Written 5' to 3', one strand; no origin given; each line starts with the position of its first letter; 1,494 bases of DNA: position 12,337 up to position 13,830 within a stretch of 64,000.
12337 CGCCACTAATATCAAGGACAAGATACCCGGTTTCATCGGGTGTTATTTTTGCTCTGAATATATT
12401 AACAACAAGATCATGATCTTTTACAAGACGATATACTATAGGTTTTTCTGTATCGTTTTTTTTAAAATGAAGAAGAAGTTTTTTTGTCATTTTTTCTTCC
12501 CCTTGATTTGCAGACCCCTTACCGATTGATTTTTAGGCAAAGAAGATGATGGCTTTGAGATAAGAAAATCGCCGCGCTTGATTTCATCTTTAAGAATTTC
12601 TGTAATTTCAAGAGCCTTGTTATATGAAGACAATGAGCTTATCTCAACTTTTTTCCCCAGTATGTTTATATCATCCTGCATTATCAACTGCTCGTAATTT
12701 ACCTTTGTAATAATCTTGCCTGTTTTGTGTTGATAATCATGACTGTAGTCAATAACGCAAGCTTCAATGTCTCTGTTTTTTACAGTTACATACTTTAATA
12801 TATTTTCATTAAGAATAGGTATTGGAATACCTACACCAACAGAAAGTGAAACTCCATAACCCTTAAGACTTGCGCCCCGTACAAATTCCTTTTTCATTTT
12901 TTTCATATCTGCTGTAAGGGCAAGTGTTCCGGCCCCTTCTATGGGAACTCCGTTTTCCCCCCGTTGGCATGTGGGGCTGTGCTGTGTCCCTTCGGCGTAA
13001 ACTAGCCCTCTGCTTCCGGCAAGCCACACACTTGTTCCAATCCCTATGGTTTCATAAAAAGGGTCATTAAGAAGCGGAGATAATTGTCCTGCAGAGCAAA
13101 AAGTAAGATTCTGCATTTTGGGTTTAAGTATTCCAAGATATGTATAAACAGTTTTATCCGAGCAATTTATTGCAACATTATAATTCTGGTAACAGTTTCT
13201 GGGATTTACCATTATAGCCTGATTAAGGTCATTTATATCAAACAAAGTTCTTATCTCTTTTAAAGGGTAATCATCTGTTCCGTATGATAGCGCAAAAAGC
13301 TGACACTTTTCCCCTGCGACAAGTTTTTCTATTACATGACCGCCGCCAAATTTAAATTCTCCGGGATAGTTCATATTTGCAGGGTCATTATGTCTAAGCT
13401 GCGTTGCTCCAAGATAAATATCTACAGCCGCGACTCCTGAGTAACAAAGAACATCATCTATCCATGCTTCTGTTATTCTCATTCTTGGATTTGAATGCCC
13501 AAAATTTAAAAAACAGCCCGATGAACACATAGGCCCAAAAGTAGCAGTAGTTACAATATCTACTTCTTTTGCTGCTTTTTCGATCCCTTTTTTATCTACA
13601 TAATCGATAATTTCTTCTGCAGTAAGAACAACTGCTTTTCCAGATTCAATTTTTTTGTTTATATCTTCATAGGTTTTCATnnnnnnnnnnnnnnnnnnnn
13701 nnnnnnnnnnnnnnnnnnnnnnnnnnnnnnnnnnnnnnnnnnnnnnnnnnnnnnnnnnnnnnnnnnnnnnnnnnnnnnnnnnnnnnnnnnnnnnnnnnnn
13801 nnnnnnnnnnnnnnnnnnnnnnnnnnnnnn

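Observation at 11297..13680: Methanogen-type homocysteine biosynthesis cluster (DUF39, NIL-ferredoxin, UPF0280) in a bacterium that also encodes MetY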

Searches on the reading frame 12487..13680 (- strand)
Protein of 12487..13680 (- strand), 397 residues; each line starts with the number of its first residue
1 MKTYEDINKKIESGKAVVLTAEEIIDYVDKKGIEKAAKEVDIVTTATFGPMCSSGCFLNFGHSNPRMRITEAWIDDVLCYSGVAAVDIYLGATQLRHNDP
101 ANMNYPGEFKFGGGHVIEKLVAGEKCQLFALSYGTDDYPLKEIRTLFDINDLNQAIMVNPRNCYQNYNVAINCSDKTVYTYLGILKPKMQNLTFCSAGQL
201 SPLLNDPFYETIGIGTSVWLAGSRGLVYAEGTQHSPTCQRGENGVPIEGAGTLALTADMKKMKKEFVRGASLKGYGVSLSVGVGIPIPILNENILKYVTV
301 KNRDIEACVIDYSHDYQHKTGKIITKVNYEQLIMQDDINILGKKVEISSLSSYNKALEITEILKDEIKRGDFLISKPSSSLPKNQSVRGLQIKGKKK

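Call 3: search_protein_families(library=pfam, proteins=[window:12487-13680:-], max_evalue=0.01)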
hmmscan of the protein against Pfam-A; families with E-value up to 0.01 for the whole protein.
window:12487-13680:- (397 aa): 1 family
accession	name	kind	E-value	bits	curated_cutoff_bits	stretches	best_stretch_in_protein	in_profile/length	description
PF01837.22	HcyBio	-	2.9e-140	467.6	26.2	1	16-374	1-349/349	Homocysteine biosynthesis enzyme, sulfur-incorporation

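Call 4: search_protein_families(library=ncbifam, proteins=[window:12487-13680:-], max_evalue=0.01)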
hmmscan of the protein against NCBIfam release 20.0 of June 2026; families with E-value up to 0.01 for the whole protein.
window:12487-13680:- (397 aa): 1 family
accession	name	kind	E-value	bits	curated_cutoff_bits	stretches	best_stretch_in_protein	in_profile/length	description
TIGR03287.1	methan_mark_16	hypoth_equivalog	6.5e-35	120.3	363.95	1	18-338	1-295/391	methanogenesis marker 16 metalloprotein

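Call 11: find_homologous_proteins(query=window:12487-13680:-, max_evalue=1e-10)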
Query window:12487-13680:- (397 aa): 8000 proteins with E <= 1e-10 among 8000 candidates; the best 120 are listed.
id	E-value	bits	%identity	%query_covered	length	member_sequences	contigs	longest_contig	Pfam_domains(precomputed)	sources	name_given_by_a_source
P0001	8.7e-267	902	100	100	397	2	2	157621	PF01837.23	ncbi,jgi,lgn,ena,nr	ncbi:MAG: homocysteine biosynthesis protein [Spirochaetaceae bacterium]|nr:homocysteine biosynthesis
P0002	2.6e-248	841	92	100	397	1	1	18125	PF01837.23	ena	-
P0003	9.6e-248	839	90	100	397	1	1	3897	PF01837.23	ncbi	-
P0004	3.1e-246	835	90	100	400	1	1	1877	PF01837.23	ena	-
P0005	1.2e-244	829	89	100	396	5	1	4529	PF01837.23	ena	-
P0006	2.8e-236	802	91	95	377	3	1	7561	PF01837.23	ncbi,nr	ncbi:MAG: homocysteine biosynthesis protein, partial [Spirochaetaceae bacterium]|nr:homocysteine bio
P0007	4.8e-235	798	85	100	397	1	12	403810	PF01837.23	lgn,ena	-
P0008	8.4e-234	794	85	100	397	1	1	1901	PF01837.23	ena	-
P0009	7.6e-231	784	84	100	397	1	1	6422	PF01837.23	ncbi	-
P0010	2.9e-229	779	82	100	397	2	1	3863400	PF01837.23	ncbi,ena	-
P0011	2.1e-228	776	82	100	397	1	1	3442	PF01837.23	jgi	-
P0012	1.2e-226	770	82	100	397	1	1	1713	PF01837.23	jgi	jgi:uncharacterized protein (DUF39 family)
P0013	1.6e-226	770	82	100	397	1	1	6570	PF01837.23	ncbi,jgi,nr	ncbi:MAG: homocysteine biosynthesis protein [Spirochaetia bacterium]|jgi:uncharacterized protein (DU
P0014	2.2e-226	769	81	100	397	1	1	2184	PF01837.23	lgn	-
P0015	4.7e-215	732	81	100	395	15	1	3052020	PF01837.23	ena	-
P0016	1.2e-213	727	79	99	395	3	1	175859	PF01837.23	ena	-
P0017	3.6e-213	726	79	99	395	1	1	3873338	PF01837.23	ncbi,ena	-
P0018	4.4e-210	715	76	99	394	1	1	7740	PF01837.23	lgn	-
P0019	9.2e-209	711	79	99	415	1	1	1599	PF01837.23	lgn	-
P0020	1.9e-205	700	77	99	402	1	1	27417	PF01837.23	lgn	-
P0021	2.5e-204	697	76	99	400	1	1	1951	PF01837.23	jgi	jgi:L-aspartate semialdehyde sulfurtransferase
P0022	4.7e-204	696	76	100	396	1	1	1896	PF01837.23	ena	-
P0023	6.4e-204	695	76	99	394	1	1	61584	PF01837.23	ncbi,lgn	-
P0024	2.8e-203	693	75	100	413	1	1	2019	PF01837.23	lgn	-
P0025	1.1e-202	691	74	99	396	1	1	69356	PF01837.23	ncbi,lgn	-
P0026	1.2e-202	691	75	100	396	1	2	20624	PF01837.23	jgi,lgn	-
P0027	1.5e-202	691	77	99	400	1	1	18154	PF01837.23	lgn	-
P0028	2.0e-202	690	78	99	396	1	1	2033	PF01837.23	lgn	-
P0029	5.4e-202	689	76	100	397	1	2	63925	PF01837.23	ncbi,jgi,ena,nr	ncbi:MAG: hypothetical protein HN368_09460 [Spirochaetales bacterium]|jgi:L-aspartate semialdehyde s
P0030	6.1e-202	689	75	100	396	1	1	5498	PF01837.23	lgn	-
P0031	6.8e-202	689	75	99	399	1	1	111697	PF01837.23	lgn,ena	-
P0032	7.8e-202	688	74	99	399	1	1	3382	PF01837.23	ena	-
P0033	4.6e-201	686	74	99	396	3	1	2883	PF01837.23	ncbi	-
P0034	5.8e-201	685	74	100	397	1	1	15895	PF01837.23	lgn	-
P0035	8.4e-201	685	74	100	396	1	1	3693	PF01837.23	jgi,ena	-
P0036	8.6e-201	685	74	100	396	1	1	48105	PF01837.23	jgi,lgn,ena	-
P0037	3.3e-200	683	74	99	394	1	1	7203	PF01837.23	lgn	-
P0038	4.7e-200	682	73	99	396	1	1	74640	PF01837.23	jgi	-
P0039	6.1e-200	682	74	100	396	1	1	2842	PF01837.23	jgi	jgi:uncharacterized protein (DUF39 family)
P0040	6.6e-200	682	75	100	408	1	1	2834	PF01837.23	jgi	jgi:uncharacterized protein (DUF39 family)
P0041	1.1e-199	681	74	100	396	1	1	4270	PF01837.23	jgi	jgi:L-aspartate semialdehyde sulfurtransferase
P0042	1.5e-199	681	75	100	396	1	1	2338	PF01837.23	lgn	-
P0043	1.8e-199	681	75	99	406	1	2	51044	PF01837.23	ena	-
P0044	2.4e-199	680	75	99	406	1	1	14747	PF01837.23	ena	-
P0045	2.5e-199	680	73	100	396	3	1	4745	PF01837.23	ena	-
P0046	3.1e-199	680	73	100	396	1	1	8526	PF01837.23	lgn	-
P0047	3.6e-199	680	76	99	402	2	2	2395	PF01837.23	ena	-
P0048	3.7e-199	680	73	100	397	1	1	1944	PF01837.23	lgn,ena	-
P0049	3.7e-199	680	73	99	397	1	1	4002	PF01837.23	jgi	jgi:uncharacterized protein (DUF39 family)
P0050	4.1e-199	679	74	100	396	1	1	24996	PF01837.23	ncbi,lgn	-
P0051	4.2e-199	679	76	100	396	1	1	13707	PF01837.23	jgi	jgi:L-aspartate semialdehyde sulfurtransferase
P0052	4.3e-199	679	73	99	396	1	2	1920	PF01837.23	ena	-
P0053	4.6e-199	679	75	99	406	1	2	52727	PF01837.23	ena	-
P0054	8.5e-199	678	73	100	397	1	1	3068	PF01837.23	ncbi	-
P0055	8.7e-199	678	75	99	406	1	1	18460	PF01837.23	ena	-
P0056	9.9e-199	678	73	100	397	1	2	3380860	PF01837.23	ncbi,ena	-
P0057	1.2e-198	678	74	99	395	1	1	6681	PF01837.23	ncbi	-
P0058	1.8e-198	677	72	100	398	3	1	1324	PF01837.23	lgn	-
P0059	2.0e-198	677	73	100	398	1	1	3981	PF01837.23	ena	-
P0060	2.2e-198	677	75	99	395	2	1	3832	PF01837.23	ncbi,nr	ncbi:homocysteine biosynthesis protein [bacterium]|nr:homocysteine biosynthesis protein [bacterium]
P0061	2.8e-198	677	75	100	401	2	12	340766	PF01837.23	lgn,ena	-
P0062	3.2e-198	676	75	99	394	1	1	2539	PF01837.23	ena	-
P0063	3.3e-198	676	74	100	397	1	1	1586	PF01837.23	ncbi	-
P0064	3.4e-198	676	73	100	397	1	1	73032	PF01837.23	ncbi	-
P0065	4.0e-198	676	72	100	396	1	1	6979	PF01837.23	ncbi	-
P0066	4.0e-198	676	74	100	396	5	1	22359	PF01837.23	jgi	jgi:L-aspartate semialdehyde sulfurtransferase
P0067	4.4e-198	676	74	99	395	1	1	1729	PF01837.23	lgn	-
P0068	5.4e-198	676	73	100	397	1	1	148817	PF01837.23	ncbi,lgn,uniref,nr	ncbi:homocysteine biosynthesis protein [Desulfogranum japonicum]|uniref:homocysteine biosynthesis pr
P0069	6.5e-198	675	74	99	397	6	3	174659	PF01837.23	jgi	jgi:uncharacterized protein (DUF39 family)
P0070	6.7e-198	675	73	100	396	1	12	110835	PF01837.23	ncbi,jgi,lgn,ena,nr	ncbi:MAG: hypothetical protein HOD92_04400 [Deltaproteobacteria bacterium]|jgi:L-aspartate semialdeh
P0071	9.3e-198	675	73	100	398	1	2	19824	PF01837.23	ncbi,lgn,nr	ncbi:MAG: homocysteine biosynthesis protein [Spirochaetales bacterium]|nr:homocysteine biosynthesis 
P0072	1.0e-197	675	73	100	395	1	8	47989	PF01837.23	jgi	jgi:uncharacterized protein (DUF39 family)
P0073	1.1e-197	675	74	99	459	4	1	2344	PF01837.23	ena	-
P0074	1.1e-197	675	73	99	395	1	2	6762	PF01837.23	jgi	jgi:uncharacterized protein (DUF39 family)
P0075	1.2e-197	675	72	100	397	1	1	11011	PF01837.23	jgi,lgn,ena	-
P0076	1.3e-197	674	74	100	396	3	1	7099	PF01837.23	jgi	-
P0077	1.3e-197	674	71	99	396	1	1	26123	PF01837.23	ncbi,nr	ncbi:MAG: homocysteine biosynthesis protein [Spirochaetales bacterium]|nr:homocysteine biosynthesis 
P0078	1.5e-197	674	73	100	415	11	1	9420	PF01837.23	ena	-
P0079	2.2e-197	674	72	100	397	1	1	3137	PF01837.23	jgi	jgi:uncharacterized protein (DUF39 family)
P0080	2.5e-197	674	72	100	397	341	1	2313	PF01837.23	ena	-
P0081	3.1e-197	673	72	100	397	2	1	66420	PF01837.23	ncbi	-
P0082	3.4e-197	673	72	99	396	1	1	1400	PF01837.23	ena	-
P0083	4.2e-197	673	74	100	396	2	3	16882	PF01837.23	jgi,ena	-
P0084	4.5e-197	673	73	100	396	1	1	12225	PF01837.23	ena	-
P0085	4.5e-197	673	74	100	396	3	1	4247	PF01837.23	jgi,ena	-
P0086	5.4e-197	672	74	100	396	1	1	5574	PF01837.23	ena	-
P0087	8.1e-197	672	73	100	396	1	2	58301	PF01837.23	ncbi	-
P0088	1.1e-196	671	72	100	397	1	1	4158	PF01837.23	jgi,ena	-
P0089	1.5e-196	671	73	100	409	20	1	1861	PF01837.23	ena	-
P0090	1.7e-196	671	73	99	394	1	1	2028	PF01837.23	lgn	-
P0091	1.9e-196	671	73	99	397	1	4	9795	PF01837.23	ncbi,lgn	-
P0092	2.4e-196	670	73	100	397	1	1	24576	PF01837.23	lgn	-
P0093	2.7e-196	670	73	100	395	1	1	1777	PF01837.23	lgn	-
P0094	3.2e-196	670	72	99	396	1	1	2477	PF01837.23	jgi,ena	-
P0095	3.8e-196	670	72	100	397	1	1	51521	PF01837.23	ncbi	-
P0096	4.0e-196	670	72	100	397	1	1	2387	PF01837.23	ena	-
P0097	5.0e-196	669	74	100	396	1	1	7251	PF01837.23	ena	-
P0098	5.5e-196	669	73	100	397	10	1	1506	PF01837.23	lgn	-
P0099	7.2e-196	669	73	100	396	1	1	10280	PF01837.23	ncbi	-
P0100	8.4e-196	668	72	100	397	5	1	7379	PF01837.23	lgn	-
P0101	1.1e-195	668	72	100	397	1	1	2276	PF01837.23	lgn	-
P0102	1.1e-195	668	73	100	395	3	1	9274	PF01837.23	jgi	-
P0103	1.1e-195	668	72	100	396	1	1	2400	PF01837.23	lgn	-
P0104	1.9e-195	667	72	100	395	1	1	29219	PF01837.23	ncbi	-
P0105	2.1e-195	667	72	100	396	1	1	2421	PF01837.23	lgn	-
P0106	2.2e-195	667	73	100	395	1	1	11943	PF01837.23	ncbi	ncbi:homocysteine biosynthesis protein [Thermodesulfobacteriota bacterium]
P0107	2.4e-195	667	72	100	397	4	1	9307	PF01837.23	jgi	jgi:L-aspartate semialdehyde sulfurtransferase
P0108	2.6e-195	667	73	99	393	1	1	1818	PF01837.23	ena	-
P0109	2.7e-195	667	73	100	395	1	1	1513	PF01837.23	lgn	-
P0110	2.8e-195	667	72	99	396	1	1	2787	PF01837.23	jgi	jgi:uncharacterized protein (DUF39 family)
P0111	3.4e-195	666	74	100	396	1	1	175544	PF01837.23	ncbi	-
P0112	3.4e-195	666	73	99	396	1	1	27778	PF01837.23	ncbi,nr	ncbi:MAG: homocysteine biosynthesis protein [Spirochaetales bacterium]|nr:homocysteine biosynthesis 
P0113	3.6e-195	666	71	100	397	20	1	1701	PF01837.23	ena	-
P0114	4.0e-195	666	73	100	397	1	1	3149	PF01837.23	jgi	jgi:uncharacterized protein (DUF39 family)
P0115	5.4e-195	666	72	100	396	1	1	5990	PF01837.23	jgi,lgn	jgi:uncharacterized protein (DUF39 family)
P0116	5.8e-195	666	73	100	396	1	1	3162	PF01837.23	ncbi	-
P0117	6.4e-195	666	74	99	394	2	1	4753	PF01837.23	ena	-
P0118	7.2e-195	665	72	99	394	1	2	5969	PF01837.23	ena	-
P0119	8.7e-195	665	73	99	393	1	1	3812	PF01837.23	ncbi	-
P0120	9.1e-195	665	72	99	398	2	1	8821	PF01837.23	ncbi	-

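Call 20: search_solved_structures(query=window:12487-13680:-, max_evalue=0.01)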
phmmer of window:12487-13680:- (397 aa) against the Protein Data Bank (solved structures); distinct sequences matched with E-value up to 0.01: 0.

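Call 22: find_encoding_contigs(protein=P0001, flank=10000, max_places=4)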
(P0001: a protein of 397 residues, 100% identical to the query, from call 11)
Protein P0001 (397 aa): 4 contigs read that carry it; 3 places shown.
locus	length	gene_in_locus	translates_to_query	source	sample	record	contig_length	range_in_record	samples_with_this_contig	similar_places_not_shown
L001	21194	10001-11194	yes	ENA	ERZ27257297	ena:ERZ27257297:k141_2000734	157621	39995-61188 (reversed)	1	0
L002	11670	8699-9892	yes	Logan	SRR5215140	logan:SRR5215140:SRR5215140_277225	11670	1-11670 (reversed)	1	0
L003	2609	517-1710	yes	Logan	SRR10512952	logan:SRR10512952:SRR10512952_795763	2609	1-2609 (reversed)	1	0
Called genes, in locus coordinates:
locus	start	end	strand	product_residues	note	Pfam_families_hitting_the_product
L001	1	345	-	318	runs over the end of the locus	PF02558:ApbA, PF08546:ApbA_C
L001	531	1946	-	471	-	PF03781:FGE-sulfatase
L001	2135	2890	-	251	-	PF04376:ATE_N, PF04377:ATE_C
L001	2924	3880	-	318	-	PF01488:Shikimate_DH (weak), PF03446:NAD_binding_2, PF03807:F420_oxidored (weak), PF14833:NAD_binding_11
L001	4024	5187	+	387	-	PF03781:FGE-sulfatase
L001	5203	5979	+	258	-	PF04909:Amidohydro_2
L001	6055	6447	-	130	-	-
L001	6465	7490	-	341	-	PF04773:FecR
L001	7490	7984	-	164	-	-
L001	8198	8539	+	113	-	-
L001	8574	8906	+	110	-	-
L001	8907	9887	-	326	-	PF13593:SBF_like, PF01758:SBF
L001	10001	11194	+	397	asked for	PF01837:HcyBio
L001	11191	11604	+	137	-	PF09383:NIL, PF00037:Fer4, PF12837:Fer4_6 (weak), PF13237:Fer4_10, PF14697:Fer4_21, PF12838:Fer4_7, PF13187:Fer4_9 (weak), PF12837:Fer4_6 (weak), +3 more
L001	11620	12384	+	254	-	PF27030:AbpE_bact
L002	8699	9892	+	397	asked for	PF01837:HcyBio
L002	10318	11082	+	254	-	PF27030:AbpE_bact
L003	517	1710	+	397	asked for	PF01837:HcyBio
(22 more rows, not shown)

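Call 23: find_related_loci(query=window:12487-13680:-, collection=genome_contigs, flank=6000)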
Query window:12487-13680:- (397 aa) in genome_contigs; peptide patterns used: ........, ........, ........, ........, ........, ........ (x = any residue, [..] = any of these).
599 stretches matched a pattern (row limit reached: there are more); 580 encode a relative of the query (tblastn E <= 1e-3); the best 80 are kept; 80 distinct loci.
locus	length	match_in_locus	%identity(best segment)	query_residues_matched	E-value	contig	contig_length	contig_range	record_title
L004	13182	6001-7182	91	1-394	0e+0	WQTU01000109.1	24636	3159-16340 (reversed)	MAG: Spirochaetes bacterium isolate Cu122P1bin9 JGI20163J26743_11538438, whole genome shotgun sequence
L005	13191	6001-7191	83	1-397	0e+0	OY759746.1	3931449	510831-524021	MAG: Spirochaetia bacterium isolate 37a8ee1d-4d30-4a0d-bbf4-d03c19003557 genome assembly, chromosome: 1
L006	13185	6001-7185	80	1-396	0e+0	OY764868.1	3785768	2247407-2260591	MAG: Spirochaetia bacterium isolate 011fa16d-6e6a-4572-b8a7-e5a7f8581680 genome assembly, chromosome: 1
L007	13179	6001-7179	74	1-394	0e+0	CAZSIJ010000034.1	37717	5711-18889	MAG TPA_asm: uncultured Desulfobulbus sp. isolate binchicken_co2_65 genome assembly, contig: NODE_607_length_37717_cov_1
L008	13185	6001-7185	73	2-397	0e+0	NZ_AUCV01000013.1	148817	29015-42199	Desulfogranum japonicum DSM 18378 G493DRAFT_scaffold00010.10_C, whole genome shotgun sequence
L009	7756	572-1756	73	2-397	0e+0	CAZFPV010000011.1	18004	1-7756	MAG TPA_asm: uncultured Desulfobulbus sp. isolate binchicken_co269_190 genome assembly, contig: NODE_2843_length_18004_c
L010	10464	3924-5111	74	1-397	0e+0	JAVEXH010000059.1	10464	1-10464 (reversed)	MAG: Spirochaetia bacterium isolate BF4_168 NODE_20804_length_10464_cov_3.084357_Biofilm4, whole genome shotgun sequence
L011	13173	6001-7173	74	1-392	0e+0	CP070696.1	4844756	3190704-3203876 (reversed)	MAG: Spirochaetaceae bacterium isolate bin59 chromosome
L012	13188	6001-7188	72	1-397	0e+0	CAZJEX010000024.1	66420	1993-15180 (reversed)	MAG TPA_asm: uncultured Desulfobulbus sp. isolate SRP302447_co4_640 genome assembly, contig: NODE_1344_length_66420_cov_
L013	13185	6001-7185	73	1-396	0e+0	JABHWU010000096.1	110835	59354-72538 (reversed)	MAG: Deltaproteobacteria bacterium isolate SI047_bin2 k141_575705, whole genome shotgun sequence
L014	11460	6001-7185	71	2-397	0e+0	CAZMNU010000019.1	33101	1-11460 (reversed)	MAG TPA_asm: uncultured Desulfobulbus sp. isolate binchicken_co59_47 genome assembly, contig: NODE_2386_length_33101_cov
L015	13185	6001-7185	71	2-397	0e+0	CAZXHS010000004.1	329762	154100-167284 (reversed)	MAG TPA_asm: uncultured Desulfobulbus sp. isolate SRP220891_co1_493 genome assembly, contig: NODE_21_length_329762_cov_1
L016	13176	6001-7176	73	2-394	0e+0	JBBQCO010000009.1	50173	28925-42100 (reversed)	MAG: Desulfobulbales bacterium isolate Co_metawrap_1229 Cmw_1229_k141_9494093_length_50173_cov_16.9952, whole genome sho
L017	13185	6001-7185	71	2-397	0e+0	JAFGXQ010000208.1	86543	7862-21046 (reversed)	MAG: Deltaproteobacteria bacterium isolate ZodW_Metabat.4 k87_18539242, whole genome shotgun sequence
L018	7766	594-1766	70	2-393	0e+0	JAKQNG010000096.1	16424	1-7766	MAG: Deltaproteobacteria bacterium isolate USDV_metabat.110 k141_1137563, whole genome shotgun sequence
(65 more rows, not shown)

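Call 29: search_protein_representatives(protein=window:12487-13680:-)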
Query: 397 residues. Proteins with E-value up to 0.001 (for the whole library): 836; up to 1e-10: 503; up to 1e-30: 134. The best 150 are listed.
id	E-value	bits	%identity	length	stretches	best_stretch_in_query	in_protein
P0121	4.6e-130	450.4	53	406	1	2-384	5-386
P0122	2.5e-121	421.6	78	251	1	2-227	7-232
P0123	3.0e-97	342.4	46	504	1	3-389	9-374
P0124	1.9e-89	316.7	51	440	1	2-287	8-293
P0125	6.7e-89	314.9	49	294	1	102-383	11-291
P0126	6.6e-88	311.6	45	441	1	2-391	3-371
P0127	9.9e-87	307.7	45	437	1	2-381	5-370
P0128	2.1e-85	303.4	56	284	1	1-266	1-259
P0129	1.6e-84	300.4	60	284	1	2-217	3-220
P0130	1.1e-83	297.7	52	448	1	2-289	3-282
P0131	4.2e-83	295.8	56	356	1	2-246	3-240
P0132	2.8e-81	289.8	60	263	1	11-215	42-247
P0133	9.8e-81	288.0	70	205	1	70-252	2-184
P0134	9.2e-80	284.8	39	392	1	2-385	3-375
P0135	1.9e-78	280.4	74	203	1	1-164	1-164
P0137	6.8e-70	252.3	36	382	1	2-376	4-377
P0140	2.0e-68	247.5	37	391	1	2-386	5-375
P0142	5.4e-67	242.8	35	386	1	2-393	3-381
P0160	2.2e-51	191.4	33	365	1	1-375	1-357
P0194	5.0e-40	154.0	36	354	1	1-381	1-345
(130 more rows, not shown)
